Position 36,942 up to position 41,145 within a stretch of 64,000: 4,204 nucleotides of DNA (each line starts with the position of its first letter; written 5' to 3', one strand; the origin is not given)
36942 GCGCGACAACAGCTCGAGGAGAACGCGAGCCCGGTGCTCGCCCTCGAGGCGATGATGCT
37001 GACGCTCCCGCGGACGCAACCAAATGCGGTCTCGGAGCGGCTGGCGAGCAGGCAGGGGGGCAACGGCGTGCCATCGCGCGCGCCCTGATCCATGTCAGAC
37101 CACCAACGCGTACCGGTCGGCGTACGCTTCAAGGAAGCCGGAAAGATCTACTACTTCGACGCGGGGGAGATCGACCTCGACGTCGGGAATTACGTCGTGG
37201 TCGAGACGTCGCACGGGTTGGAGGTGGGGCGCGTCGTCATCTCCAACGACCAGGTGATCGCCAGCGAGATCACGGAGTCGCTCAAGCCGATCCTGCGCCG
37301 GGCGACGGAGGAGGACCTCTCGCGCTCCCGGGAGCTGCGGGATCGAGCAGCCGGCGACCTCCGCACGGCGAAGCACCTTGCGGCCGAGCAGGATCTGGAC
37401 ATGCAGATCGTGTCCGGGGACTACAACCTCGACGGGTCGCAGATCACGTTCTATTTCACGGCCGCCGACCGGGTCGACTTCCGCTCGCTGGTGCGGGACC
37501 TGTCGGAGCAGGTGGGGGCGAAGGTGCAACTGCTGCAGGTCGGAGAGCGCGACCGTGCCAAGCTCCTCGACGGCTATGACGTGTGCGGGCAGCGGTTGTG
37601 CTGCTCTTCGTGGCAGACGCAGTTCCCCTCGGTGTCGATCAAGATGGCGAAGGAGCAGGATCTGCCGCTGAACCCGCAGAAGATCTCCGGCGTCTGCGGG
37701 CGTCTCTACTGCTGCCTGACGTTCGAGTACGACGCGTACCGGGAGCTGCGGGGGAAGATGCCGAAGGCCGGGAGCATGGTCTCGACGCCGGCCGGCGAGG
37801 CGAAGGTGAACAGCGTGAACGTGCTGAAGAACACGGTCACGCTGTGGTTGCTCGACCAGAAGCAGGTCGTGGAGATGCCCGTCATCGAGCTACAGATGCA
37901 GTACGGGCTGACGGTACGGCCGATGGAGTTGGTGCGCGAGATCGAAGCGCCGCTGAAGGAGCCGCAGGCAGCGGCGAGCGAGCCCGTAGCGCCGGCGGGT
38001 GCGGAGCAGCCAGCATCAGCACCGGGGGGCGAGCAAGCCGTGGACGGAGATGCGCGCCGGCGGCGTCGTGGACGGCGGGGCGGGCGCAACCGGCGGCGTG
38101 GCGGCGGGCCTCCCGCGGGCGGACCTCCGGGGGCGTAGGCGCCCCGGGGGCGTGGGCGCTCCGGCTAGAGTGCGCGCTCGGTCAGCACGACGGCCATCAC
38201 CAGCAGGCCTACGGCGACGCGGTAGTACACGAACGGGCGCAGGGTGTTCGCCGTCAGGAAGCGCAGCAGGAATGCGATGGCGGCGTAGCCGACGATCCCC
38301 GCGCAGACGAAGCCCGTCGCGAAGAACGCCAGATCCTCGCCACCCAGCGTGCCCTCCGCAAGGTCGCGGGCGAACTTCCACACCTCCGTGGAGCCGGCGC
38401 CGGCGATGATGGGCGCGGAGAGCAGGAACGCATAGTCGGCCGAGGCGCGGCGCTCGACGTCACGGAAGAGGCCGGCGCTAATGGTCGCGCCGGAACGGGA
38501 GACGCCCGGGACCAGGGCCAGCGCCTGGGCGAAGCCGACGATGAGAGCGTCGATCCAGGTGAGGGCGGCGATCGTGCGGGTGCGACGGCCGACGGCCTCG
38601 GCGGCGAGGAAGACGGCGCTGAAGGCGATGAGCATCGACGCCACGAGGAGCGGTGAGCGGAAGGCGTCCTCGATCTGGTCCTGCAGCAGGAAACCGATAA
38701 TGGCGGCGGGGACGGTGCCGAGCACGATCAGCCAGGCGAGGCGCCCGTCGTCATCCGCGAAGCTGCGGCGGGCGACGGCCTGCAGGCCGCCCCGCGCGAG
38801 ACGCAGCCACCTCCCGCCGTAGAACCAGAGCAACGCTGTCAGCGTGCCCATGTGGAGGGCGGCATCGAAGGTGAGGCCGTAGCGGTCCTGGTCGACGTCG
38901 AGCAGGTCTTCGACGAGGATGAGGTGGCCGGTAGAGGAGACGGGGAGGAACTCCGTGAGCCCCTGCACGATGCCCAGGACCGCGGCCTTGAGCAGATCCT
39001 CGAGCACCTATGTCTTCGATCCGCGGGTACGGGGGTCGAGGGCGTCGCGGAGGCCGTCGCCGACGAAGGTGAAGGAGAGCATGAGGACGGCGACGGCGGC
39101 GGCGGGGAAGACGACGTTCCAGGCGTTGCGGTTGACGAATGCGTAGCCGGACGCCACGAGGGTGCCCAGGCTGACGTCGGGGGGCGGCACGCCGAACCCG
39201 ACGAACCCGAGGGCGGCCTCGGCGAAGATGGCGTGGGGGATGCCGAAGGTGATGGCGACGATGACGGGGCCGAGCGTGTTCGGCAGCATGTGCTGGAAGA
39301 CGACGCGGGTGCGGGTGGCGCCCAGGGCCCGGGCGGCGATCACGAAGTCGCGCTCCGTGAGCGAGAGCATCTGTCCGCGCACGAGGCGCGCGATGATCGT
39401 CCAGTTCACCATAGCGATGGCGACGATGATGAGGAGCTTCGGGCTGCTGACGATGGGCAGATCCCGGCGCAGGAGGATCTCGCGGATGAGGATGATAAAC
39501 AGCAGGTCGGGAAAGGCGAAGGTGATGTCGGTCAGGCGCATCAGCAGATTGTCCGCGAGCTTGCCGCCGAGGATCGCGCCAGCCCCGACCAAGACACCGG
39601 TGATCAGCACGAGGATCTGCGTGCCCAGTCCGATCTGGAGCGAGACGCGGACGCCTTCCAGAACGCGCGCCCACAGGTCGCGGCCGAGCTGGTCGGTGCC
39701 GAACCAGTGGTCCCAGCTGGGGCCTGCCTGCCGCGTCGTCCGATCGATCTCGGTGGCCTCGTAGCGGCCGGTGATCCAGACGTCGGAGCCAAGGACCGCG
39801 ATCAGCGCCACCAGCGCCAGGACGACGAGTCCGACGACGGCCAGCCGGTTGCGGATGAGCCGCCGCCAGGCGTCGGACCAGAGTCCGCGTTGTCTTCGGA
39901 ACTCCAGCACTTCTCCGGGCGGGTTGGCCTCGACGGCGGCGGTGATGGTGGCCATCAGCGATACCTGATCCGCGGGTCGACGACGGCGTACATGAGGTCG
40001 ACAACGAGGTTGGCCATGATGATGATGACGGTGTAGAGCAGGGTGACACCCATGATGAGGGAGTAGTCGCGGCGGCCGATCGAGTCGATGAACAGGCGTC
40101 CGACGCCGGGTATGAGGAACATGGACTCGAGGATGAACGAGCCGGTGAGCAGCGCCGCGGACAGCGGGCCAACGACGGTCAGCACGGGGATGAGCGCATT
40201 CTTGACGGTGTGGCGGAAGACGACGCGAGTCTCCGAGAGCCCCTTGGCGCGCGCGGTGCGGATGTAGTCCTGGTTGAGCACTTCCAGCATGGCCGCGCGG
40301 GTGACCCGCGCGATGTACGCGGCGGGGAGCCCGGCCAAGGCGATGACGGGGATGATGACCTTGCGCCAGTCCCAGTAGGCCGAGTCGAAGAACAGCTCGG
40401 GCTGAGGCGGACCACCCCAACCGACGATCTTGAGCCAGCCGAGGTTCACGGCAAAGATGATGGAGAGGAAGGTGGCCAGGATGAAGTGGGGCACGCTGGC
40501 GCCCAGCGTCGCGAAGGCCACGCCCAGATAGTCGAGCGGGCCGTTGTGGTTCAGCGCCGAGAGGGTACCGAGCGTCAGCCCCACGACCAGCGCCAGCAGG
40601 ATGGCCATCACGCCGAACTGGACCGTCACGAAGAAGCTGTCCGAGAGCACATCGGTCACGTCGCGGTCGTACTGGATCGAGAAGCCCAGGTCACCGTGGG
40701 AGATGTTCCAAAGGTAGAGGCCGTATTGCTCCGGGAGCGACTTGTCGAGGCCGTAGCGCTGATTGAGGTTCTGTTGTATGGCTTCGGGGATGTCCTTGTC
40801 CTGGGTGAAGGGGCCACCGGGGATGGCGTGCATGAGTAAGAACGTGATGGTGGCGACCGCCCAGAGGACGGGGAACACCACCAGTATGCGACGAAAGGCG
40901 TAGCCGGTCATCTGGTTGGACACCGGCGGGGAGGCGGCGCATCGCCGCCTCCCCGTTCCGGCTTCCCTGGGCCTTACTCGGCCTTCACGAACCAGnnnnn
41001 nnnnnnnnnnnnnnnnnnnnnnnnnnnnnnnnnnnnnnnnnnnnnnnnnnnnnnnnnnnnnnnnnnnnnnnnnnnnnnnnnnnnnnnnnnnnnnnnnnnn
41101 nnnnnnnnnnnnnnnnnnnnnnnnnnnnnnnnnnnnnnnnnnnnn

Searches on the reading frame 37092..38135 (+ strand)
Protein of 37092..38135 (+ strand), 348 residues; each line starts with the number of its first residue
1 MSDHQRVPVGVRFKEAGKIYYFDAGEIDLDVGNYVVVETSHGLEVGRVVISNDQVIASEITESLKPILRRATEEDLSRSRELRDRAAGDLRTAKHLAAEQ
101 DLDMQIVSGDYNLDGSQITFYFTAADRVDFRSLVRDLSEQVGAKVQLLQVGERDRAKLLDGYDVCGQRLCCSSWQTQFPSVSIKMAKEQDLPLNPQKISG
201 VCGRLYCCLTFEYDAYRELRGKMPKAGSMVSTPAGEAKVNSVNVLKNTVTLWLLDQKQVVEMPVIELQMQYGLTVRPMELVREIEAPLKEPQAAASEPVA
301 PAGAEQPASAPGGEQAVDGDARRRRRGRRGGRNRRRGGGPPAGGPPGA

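Call 77: search_protein_families(library=pfam, proteins=[window:37092-38135:+], max_evalue=0.00001)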
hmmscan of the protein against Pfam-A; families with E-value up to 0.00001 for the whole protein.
window:37092-38135:+ (348 aa): 1 family
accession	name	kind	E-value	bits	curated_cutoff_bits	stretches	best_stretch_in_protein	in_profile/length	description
PF04468.17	PSP1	-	1.9e-24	86.2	27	1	65-150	1-86/86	PSP1 C-terminal conserved region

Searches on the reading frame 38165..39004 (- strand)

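Call 77: search_protein_families(library=pfam, proteins=[window:38165-39004:-], max_evalue=0.00001)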
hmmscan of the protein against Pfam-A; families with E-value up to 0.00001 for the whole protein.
window:38165-39004:- (279 aa): 1 family
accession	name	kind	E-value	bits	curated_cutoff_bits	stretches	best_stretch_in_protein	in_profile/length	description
PF02673.24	BacA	-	2.4e-82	277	33.4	1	7-268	1-257/257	Bacitracin resistance protein BacA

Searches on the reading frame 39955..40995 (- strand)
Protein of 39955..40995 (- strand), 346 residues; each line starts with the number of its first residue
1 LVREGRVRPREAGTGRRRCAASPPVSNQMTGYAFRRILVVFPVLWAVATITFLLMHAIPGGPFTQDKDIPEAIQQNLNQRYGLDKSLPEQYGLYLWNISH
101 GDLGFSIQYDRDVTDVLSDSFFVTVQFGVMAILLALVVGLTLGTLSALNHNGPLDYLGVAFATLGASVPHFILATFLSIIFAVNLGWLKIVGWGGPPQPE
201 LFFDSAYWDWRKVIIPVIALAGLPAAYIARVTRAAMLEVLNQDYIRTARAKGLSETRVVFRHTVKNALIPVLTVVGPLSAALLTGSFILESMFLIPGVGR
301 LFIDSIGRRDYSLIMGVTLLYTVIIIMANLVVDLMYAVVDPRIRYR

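Call 77: search_protein_families(library=pfam, proteins=[window:39955-40995:-], max_evalue=0.00001)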
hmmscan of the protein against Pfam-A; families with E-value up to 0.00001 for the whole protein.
window:39955-40995:- (346 aa): 2 families
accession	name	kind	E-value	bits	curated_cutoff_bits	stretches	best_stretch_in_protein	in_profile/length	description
PF00528.27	BPD_transp_1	-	4.3e-38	131.3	26.4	1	139-344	1-183/184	Binding-protein-dependent transport system inner membrane component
PF19300.4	BPD_transp_1_N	-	4.5e-06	27.3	23.8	0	29-101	1-75/114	Binding-prot-dependent transport system membrane comp, N-term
